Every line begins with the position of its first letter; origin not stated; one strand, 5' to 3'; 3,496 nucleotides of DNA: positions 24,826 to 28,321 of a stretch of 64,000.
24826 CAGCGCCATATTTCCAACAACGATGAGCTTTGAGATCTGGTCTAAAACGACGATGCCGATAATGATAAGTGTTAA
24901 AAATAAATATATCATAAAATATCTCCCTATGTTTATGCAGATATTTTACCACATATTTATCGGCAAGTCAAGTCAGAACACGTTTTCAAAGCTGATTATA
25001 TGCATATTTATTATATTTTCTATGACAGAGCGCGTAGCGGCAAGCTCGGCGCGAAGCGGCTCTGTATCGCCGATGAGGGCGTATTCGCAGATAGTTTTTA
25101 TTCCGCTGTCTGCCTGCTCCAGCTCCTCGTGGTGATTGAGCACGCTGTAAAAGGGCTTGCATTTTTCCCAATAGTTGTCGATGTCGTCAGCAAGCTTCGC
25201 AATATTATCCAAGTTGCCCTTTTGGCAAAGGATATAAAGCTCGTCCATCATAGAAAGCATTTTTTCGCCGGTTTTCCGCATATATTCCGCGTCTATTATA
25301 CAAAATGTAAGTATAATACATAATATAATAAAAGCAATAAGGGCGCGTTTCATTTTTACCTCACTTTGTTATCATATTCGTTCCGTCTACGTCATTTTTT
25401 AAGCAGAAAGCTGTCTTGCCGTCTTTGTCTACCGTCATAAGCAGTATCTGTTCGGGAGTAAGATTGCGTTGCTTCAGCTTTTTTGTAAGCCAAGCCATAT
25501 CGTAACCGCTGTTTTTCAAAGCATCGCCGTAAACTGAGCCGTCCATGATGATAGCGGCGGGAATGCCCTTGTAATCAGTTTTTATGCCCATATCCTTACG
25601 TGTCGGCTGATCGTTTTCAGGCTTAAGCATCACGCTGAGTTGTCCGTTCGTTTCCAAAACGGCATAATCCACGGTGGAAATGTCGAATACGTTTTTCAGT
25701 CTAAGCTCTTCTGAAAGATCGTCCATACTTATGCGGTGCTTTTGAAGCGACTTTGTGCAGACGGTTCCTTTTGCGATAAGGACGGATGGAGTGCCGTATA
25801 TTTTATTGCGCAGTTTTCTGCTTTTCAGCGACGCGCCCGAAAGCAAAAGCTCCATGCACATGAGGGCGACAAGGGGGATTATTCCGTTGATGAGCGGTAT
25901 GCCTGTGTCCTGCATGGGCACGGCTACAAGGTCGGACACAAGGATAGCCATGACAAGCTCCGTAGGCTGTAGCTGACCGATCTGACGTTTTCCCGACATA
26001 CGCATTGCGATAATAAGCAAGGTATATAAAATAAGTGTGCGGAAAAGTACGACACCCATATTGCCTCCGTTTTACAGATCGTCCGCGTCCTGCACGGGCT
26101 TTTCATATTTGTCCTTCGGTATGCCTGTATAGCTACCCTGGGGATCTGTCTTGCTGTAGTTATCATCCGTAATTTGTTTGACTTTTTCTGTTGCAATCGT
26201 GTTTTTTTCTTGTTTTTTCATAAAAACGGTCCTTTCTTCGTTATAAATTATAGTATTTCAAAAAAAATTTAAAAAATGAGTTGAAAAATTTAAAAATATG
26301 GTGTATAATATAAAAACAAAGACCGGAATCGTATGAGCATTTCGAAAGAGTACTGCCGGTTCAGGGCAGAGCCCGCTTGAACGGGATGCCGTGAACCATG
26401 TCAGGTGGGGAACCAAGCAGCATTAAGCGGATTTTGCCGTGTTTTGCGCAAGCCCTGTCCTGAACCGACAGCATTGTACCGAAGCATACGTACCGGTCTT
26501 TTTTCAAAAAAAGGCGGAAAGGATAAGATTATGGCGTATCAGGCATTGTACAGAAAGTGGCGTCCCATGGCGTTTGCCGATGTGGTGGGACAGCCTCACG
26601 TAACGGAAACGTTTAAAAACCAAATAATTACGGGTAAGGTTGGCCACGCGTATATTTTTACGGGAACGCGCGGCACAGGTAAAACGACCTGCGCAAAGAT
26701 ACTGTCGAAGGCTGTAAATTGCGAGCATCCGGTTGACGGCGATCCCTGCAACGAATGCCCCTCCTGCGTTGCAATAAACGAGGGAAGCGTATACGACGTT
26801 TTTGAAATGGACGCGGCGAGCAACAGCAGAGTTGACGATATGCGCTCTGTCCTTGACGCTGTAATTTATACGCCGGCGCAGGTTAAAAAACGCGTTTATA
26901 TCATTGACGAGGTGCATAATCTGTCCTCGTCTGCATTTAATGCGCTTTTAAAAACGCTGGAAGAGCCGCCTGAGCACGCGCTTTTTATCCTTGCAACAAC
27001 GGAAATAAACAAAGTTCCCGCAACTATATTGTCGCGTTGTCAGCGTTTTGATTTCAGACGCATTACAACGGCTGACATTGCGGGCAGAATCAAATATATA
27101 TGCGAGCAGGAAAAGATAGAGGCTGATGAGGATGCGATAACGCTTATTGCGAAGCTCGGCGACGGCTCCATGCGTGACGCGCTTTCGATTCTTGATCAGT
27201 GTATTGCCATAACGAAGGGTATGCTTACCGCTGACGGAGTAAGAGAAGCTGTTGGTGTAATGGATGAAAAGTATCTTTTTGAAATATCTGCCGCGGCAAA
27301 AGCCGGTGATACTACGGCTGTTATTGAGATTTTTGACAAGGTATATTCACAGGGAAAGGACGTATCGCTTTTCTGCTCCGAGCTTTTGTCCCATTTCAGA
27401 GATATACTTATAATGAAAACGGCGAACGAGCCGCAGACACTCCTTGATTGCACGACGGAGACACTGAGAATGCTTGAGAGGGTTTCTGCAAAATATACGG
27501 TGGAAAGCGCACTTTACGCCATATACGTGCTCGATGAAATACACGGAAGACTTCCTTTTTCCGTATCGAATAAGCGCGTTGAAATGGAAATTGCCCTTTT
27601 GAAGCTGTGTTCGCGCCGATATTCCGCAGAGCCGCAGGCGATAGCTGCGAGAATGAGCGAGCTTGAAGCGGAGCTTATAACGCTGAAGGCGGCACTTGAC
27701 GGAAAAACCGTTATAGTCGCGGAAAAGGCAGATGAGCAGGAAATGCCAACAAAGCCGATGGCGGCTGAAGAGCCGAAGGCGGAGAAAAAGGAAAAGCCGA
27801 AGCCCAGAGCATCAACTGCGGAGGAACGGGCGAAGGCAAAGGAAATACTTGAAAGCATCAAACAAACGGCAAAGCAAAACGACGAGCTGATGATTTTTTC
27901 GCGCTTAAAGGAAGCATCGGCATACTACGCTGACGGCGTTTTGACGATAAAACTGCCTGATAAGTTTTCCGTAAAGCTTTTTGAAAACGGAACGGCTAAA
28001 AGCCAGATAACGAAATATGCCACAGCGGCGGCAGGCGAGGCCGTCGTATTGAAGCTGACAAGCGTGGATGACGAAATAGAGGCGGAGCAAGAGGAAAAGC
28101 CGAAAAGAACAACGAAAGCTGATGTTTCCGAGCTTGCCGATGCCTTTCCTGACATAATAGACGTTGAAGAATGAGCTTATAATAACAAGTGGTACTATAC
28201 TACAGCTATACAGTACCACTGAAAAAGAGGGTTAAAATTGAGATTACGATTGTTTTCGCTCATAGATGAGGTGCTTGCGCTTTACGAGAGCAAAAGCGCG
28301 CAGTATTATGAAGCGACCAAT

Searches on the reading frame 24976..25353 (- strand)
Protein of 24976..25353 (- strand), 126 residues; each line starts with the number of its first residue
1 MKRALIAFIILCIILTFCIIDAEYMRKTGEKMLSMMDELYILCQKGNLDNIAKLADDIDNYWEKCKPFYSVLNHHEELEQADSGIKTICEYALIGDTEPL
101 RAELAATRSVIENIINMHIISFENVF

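Call 68: search_protein_families(library=pfam, proteins=[window:24976-25353:-], max_evalue=0.001)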
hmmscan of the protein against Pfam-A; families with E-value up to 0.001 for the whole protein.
window:24976-25353:- (126 aa): 1 family
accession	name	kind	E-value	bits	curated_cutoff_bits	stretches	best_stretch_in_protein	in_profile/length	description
PF14276.11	DUF4363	-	1.1e-17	64.4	27.5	1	21-125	3-107/107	Domain of unknown function (DUF4363)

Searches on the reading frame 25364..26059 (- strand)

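Call 68: search_protein_families(library=pfam, proteins=[window:25364-26059:-], max_evalue=0.001)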
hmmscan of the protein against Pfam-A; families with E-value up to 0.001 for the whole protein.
window:25364-26059:- (232 aa): 1 family
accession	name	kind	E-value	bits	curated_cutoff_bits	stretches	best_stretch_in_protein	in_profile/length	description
PF04239.17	DUF421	-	1.4e-38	131.7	23.6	1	78-211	1-129/129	YetF C-terminal domain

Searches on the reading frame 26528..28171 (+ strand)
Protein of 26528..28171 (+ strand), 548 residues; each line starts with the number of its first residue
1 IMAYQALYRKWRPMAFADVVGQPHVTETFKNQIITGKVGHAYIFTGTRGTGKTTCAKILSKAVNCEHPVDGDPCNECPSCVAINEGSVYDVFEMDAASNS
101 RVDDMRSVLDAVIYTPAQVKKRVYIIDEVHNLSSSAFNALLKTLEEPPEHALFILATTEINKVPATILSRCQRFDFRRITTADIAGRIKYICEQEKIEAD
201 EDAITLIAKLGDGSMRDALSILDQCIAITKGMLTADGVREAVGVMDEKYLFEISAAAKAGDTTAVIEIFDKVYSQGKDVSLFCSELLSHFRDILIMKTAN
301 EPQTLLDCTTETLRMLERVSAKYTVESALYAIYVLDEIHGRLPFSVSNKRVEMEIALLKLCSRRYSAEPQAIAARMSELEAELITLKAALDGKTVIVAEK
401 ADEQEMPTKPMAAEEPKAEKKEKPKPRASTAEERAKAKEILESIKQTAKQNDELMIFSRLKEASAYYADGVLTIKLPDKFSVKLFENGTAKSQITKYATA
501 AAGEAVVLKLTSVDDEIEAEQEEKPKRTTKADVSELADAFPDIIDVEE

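Call 63: find_homologous_proteins(query=window:26528-28171:+, max_evalue=1e-30)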
Query window:26528-28171:+ (548 aa): 8000 proteins with E <= 1e-30 among 8000 candidates; the best 120 are listed.
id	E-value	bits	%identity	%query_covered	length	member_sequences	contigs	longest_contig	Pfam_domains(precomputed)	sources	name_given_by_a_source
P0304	0.0e+0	1187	100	100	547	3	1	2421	PF12169.14,PF00004.36,PF13401.13,PF13238.13,PF22608.3,PF13177.13,PF07728.21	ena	-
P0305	9.5e-135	468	51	80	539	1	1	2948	PF12169.14,PF13604.13,PF00004.36,PF13401.13,PF22608.3,PF13177.13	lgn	-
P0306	3.8e-133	463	45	99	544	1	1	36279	PF12169.14,PF00004.36,PF22608.3,PF13177.13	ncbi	-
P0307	6.4e-133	462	48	93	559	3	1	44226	PF12169.14,PF00004.36,PF22608.3,PF13177.13,PF07728.21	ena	-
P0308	8.6e-133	462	46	92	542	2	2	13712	PF12169.14,PF00004.36,PF22608.3,PF13177.13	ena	-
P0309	1.3e-132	461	44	99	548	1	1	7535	PF12169.14,PF00004.36,PF22608.3,PF13177.13,PF07728.21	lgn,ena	-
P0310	1.4e-132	461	49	87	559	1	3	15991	PF12169.14,PF00004.36,PF22608.3,PF13177.13,PF07728.21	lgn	-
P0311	3.6e-132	460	51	77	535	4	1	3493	PF12169.14,PF00004.36,PF22608.3,PF13177.13,PF07728.21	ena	-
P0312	4.0e-131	456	42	99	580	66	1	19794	PF12169.14,PF00004.36,PF22608.3,PF13177.13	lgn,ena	-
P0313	5.8e-131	456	48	90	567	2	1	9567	PF12169.14,PF00004.36,PF22608.3,PF13177.13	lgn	-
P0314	9.9e-131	455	51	77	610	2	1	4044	PF12169.14,PF00004.36,PF13401.13,PF22608.3,PF13177.13,PF07728.21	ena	-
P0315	1.1e-130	455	51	78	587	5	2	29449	PF12169.14,PF00004.36,PF13401.13,PF22608.3,PF13177.13,PF07728.21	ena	-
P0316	2.1e-130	454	54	69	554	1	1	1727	PF12169.14,PF00004.36,PF13401.13,PF22608.3,PF13177.13,PF07728.21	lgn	-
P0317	4.5e-130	453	43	99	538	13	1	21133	PF12169.14,PF00004.36,PF22608.3,PF13177.13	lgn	-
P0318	5.2e-130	453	50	82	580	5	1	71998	PF12169.14,PF00004.36,PF13401.13,PF22608.3,PF13177.13,PF07728.21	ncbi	-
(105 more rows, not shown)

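Call 65: find_encoding_contigs(protein=P0306, flank=5000, max_places=1)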
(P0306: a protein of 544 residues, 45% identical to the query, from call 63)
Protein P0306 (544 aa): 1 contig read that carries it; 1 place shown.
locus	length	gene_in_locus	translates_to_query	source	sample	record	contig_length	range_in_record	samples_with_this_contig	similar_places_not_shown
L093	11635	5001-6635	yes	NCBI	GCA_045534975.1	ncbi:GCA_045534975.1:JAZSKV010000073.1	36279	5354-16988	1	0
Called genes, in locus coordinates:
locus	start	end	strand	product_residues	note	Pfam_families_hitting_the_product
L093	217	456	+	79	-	PF02275:CBAH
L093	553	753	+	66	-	PF02275:CBAH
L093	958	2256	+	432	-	PF04734:Ceramidase_alk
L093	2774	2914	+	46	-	-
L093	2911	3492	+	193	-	-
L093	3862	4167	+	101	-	-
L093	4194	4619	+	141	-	-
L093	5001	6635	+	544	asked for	PF13177:DNA_pol3_delta2, PF00004:AAA, PF22608:DNAX_ATPase_lid, PF12169:DNA_pol3_gamma3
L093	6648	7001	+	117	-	PF02575:YbaB_DNA_bd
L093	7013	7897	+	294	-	PF01263:Aldose_epim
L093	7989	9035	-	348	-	PF13303:PTS_EIIC_2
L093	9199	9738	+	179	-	PF08279:HTH_11, PF02829:3H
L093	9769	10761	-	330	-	PF03418:Peptidase_A25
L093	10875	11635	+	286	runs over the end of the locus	PF01261:AP_endonuc_2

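Call 66: find_encoding_contigs(protein=P0307, flank=5000, max_places=1)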
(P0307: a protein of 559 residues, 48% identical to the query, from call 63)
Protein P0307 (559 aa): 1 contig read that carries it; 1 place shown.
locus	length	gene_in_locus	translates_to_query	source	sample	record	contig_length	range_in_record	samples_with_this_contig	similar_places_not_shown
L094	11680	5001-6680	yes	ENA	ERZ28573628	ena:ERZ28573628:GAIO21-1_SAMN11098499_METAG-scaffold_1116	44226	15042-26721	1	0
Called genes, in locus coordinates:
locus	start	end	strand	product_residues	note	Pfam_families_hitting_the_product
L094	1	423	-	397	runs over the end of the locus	PF01594:AI-2E_transport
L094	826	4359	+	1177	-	PF01855:POR_N, PF17147:PFOR_II, PF01558:POR, PF10371:EKR, PF00037:Fer4 (weak), PF12838:Fer4_7, PF13484:Fer4_16, PF02775:TPP_enzyme_C, +4 more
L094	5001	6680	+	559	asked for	PF13177:DNA_pol3_delta2, PF00004:AAA, PF07728:AAA_5 (faint), PF22608:DNAX_ATPase_lid, PF12169:DNA_pol3_gamma3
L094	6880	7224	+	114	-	PF02575:YbaB_DNA_bd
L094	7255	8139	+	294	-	PF01263:Aldose_epim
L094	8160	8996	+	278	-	PF04962:KduI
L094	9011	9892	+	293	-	-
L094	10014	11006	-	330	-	PF03418:Peptidase_A25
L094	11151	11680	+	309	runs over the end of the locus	PF03547:Mem_trans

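Call 67: find_encoding_contigs(protein=P0318, flank=5000, max_places=1)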
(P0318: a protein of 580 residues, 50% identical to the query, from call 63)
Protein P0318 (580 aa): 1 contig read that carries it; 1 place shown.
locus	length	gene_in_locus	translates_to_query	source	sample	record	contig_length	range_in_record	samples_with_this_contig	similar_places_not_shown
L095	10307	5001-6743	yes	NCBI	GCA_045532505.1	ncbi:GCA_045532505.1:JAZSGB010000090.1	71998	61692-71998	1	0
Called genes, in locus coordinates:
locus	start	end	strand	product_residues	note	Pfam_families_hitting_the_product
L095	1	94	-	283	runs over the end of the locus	PF00763:THF_DHG_CYH, PF02882:THF_DHG_CYH_C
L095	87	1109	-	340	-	PF01790:LGT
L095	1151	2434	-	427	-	PF00675:Peptidase_M16, PF05193:Peptidase_M16_C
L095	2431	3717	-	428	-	PF05193:Peptidase_M16_C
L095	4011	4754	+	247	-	PF20772:TACO1_YebC_N, PF01709:Transcrip_reg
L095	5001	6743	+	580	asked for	PF13177:DNA_pol3_delta2, PF13401:AAA_22 (faint), PF00004:AAA, PF07728:AAA_5 (faint), PF22608:DNAX_ATPase_lid, PF12169:DNA_pol3_gamma3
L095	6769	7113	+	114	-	PF02575:YbaB_DNA_bd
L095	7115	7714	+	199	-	PF21176:RecR_HhH, PF02132:RecR_ZnF, PF13662:Toprim_4, PF01751:Toprim, PF21175:RecR_C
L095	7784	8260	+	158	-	PF01668:SmpB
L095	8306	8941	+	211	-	PF13451:zf_Tbcl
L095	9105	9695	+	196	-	PF12844:HTH_19, PF13560:HTH_31 (weak), PF01381:HTH_3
